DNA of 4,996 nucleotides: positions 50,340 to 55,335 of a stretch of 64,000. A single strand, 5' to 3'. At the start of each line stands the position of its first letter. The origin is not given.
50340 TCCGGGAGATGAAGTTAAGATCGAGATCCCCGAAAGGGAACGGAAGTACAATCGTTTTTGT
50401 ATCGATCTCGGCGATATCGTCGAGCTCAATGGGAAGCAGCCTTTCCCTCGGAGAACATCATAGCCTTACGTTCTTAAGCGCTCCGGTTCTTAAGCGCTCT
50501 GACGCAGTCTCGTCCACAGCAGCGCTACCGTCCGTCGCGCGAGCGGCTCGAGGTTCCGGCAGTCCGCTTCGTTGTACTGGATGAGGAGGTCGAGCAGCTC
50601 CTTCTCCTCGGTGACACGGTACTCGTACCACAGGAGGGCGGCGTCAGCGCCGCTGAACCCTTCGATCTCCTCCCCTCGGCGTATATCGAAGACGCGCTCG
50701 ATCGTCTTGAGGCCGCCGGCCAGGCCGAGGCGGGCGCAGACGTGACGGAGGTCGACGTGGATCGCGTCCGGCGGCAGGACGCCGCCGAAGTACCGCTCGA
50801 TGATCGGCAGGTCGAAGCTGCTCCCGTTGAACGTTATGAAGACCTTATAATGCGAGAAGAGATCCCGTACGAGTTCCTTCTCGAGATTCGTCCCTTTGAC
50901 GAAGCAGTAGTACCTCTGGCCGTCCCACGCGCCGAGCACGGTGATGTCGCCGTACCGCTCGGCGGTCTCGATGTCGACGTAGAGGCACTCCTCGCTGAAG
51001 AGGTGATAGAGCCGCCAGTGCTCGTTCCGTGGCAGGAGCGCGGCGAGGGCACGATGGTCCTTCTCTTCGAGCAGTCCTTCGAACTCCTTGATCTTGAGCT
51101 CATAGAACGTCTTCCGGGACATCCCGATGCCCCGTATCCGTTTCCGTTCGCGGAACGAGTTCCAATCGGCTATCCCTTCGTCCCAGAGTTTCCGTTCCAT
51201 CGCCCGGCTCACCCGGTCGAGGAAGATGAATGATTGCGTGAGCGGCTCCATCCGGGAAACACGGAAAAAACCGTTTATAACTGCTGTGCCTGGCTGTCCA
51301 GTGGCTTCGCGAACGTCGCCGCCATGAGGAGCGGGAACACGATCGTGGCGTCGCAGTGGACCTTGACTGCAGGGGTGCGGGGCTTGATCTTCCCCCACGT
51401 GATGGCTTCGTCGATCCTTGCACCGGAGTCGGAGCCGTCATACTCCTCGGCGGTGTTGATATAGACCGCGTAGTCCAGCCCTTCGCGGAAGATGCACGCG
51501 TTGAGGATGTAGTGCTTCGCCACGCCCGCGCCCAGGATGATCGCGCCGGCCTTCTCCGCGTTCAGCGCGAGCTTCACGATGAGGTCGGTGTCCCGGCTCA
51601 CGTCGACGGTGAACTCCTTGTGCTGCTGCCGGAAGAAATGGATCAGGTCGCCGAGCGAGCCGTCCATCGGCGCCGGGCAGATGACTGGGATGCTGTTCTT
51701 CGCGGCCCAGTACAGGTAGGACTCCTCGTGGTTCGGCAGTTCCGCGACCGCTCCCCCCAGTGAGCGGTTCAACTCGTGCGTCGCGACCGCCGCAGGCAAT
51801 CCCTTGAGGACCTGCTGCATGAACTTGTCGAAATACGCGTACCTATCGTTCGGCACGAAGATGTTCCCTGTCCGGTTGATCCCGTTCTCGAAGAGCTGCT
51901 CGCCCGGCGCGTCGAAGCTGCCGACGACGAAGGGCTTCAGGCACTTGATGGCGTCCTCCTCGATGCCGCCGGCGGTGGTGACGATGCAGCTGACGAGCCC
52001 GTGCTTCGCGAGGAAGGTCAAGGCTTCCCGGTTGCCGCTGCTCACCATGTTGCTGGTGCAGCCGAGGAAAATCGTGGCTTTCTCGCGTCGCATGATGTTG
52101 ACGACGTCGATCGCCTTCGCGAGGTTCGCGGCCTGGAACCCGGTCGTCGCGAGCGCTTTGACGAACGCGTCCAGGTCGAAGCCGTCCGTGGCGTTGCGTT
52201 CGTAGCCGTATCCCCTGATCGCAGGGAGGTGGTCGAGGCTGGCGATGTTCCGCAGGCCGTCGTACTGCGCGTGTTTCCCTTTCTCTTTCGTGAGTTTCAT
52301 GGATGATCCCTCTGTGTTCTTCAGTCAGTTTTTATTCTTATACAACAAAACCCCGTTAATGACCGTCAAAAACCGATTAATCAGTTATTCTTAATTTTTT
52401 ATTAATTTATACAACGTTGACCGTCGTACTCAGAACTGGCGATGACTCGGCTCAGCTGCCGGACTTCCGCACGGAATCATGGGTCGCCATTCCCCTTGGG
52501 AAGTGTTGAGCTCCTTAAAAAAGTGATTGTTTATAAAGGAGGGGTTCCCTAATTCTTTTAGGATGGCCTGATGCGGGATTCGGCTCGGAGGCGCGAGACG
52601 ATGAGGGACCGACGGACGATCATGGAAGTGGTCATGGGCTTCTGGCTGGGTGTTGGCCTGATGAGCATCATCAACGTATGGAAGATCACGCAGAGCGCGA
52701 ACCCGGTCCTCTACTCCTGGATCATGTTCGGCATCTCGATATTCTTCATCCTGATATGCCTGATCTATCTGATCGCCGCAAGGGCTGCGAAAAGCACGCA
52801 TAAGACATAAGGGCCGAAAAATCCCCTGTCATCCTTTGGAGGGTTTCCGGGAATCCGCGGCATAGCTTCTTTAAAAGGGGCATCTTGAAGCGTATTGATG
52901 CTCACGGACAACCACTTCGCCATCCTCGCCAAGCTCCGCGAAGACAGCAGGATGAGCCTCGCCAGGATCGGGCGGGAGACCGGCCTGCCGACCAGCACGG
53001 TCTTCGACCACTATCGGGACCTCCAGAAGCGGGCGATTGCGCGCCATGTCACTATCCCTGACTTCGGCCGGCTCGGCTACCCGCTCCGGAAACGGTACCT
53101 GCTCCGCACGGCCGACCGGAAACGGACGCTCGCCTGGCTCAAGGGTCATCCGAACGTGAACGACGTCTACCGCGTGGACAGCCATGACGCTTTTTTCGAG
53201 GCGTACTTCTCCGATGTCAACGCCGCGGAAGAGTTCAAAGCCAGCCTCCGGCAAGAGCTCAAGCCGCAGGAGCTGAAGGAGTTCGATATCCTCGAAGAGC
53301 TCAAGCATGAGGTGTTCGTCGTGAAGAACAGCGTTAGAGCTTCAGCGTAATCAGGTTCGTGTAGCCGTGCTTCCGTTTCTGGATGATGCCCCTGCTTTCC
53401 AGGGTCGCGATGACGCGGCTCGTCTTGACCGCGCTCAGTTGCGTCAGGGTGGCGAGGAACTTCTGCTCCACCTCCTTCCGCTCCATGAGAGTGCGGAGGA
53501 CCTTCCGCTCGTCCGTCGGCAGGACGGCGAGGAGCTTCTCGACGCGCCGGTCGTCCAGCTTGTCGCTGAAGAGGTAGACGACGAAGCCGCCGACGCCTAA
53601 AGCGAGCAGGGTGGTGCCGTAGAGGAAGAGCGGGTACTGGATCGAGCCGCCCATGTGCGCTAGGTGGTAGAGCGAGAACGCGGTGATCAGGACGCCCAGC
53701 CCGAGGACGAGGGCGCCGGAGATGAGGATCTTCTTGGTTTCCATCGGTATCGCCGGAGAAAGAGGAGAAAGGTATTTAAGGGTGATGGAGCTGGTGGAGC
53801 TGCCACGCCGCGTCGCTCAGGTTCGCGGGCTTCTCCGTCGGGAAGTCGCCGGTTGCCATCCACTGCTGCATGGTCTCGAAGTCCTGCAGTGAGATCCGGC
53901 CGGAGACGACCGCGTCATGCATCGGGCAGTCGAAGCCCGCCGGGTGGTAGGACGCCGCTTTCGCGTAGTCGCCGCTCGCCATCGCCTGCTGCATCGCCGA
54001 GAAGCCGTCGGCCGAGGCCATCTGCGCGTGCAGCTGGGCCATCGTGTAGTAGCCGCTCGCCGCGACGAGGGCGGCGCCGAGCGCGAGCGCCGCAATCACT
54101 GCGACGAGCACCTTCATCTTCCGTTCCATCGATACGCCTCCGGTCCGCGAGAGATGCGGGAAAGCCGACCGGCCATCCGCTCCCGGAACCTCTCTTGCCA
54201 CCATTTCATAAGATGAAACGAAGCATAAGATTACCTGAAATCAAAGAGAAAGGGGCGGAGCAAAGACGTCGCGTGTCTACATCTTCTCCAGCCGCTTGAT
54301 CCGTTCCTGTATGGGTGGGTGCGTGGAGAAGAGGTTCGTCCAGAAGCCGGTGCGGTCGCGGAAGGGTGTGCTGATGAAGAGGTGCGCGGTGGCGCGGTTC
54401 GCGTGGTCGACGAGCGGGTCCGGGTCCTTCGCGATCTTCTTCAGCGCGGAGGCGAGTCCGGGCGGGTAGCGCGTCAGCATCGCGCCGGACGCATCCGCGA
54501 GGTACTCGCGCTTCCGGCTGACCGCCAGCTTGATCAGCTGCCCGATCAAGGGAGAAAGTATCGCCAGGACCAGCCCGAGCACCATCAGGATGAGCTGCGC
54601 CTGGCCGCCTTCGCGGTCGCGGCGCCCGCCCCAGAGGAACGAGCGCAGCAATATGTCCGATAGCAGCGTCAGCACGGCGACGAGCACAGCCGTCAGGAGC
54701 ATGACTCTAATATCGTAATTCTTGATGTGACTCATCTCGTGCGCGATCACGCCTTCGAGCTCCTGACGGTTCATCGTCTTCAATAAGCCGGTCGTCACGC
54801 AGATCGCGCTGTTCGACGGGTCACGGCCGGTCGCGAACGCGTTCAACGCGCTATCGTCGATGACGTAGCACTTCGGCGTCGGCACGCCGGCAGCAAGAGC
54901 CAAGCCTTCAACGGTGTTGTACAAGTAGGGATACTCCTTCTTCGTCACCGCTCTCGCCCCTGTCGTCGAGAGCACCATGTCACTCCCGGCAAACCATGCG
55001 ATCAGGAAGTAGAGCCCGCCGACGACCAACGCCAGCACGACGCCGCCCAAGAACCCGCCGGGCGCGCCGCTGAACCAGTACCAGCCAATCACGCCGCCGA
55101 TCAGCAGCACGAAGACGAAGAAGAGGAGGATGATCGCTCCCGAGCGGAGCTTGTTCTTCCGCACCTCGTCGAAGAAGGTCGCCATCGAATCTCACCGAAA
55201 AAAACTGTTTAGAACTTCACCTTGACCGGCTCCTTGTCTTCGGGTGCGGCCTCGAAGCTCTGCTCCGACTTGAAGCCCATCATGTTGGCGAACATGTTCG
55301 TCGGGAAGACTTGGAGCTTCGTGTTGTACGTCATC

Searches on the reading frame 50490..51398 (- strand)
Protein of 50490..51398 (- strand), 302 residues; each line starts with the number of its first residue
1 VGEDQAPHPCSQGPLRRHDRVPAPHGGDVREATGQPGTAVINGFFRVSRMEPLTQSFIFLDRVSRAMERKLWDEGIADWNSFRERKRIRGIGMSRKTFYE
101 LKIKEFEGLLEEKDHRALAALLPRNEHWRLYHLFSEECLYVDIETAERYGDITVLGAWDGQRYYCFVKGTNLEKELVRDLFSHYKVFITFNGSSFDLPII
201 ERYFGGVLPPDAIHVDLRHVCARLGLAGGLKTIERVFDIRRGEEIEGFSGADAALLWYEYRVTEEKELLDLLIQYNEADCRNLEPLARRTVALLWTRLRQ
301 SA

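Call 24: search_protein_families(library=pfam, proteins=[window:50490-51398:-], max_evalue=0.00001)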
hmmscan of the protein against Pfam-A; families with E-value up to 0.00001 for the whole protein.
window:50490-51398:- (302 aa): 1 family
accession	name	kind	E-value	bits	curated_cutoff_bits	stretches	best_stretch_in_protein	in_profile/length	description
PF13482.12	RNase_H_2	-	1.2e-31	110.3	22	1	139-289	1-163/165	RNase_H superfamily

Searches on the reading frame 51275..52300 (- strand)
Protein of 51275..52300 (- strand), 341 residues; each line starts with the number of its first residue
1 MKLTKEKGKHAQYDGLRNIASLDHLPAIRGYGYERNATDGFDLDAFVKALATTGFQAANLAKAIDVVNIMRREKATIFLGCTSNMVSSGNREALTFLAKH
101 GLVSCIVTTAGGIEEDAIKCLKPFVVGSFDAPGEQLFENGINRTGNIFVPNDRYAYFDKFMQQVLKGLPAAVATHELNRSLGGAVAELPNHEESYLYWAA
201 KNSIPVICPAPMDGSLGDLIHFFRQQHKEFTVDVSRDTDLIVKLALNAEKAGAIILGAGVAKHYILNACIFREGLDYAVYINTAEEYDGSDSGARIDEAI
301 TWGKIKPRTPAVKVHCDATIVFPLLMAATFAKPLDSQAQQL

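Call 24: search_protein_families(library=pfam, proteins=[window:51275-52300:-], max_evalue=0.00001)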
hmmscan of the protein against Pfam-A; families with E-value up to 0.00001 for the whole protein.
window:51275-52300:- (341 aa): 1 family
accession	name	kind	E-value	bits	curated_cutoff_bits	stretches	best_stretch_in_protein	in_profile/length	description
PF01916.23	DS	-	1.7e-102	343.1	27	1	46-328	2-287/288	Deoxyhypusine synthase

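Call 32: find_homologous_proteins(query=window:51275-52300:-, max_evalue=1e-30)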
Query window:51275-52300:- (341 aa): 5344 proteins with E <= 1e-30 among 8000 candidates; the best 120 are listed.
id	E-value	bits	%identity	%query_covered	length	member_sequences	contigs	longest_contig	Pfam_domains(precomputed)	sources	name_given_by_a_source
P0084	4.7e-207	705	92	99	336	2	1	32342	PF01916.24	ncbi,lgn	-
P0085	1.5e-167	575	75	97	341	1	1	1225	PF01916.24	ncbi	-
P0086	1.5e-167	575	76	97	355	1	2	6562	PF01916.24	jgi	jgi:deoxyhypusine synthase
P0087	7.6e-164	563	73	97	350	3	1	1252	PF01916.24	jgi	jgi:deoxyhypusine synthase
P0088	2.3e-163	561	75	96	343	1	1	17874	PF01916.24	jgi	jgi:deoxyhypusine synthase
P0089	2.3e-163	561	74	97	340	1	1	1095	PF01916.24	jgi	-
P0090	3.0e-158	544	73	96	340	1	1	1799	PF01916.24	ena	-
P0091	1.6e-152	526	69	97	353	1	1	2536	PF01916.24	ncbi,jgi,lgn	-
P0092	6.7e-150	517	69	98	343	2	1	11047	PF01916.24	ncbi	-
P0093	2.0e-149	515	70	95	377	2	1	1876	PF01916.24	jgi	-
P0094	9.3e-146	503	69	96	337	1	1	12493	PF01916.24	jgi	-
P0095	1.2e-144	500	69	94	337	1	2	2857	PF01916.24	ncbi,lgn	-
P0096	1.3e-141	490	68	95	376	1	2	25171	PF01916.24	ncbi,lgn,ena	-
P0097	6.1e-139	481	69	91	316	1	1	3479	PF01916.24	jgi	jgi:deoxyhypusine synthase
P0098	2.0e-133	463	64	95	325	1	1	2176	PF01916.24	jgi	jgi:deoxyhypusine synthase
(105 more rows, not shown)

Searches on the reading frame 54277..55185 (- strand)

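Call 24: search_protein_families(library=pfam, proteins=[window:54277-55185:-], max_evalue=0.00001)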
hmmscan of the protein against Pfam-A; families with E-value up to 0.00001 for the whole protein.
window:54277-55185:- (302 aa): 1 family
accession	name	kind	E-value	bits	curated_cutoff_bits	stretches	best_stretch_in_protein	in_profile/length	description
PF01435.24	Peptidase_M48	-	4.4e-36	124.9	20.3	1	85-301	4-184/186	Peptidase family M48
